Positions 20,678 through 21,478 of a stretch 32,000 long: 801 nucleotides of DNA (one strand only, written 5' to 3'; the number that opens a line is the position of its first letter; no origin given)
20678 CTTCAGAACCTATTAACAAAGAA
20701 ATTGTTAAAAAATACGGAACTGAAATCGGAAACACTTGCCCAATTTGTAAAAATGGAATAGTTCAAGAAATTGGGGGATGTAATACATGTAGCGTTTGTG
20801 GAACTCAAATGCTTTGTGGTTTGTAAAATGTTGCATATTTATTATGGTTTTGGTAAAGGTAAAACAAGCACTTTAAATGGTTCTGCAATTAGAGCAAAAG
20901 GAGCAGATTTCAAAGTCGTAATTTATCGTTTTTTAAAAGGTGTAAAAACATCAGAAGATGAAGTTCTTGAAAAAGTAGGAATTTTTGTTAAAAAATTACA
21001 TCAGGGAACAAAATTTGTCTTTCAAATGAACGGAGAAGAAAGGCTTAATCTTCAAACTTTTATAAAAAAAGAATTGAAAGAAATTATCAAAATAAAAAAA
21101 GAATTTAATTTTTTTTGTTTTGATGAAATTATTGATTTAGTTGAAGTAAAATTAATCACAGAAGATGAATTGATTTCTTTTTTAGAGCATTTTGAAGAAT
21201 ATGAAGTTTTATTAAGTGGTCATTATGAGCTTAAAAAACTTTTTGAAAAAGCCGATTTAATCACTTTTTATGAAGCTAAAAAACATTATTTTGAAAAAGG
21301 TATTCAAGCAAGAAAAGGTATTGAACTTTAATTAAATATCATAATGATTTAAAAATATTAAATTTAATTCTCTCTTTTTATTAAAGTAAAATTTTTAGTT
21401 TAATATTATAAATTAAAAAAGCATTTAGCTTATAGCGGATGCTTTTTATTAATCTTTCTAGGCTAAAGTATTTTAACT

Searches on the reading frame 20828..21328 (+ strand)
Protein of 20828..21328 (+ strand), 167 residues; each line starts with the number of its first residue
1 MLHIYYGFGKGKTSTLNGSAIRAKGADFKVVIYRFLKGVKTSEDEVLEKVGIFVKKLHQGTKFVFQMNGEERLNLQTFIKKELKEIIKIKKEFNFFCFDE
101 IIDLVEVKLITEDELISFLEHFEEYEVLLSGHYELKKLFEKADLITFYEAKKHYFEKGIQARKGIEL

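Call 69: search_protein_families(library=pfam, max_evalue=0.001, proteins=[window:20828-21328:+])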
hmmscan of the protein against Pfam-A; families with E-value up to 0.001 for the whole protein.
seq(167 aa): 1 family
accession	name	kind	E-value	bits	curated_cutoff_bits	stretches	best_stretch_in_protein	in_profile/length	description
PF02572.21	CobA_CobO_BtuR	-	5.1e-39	134.7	25.7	1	1-166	4-171/172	ATP:corrinoid adenosyltransferase BtuR/CobO/CobP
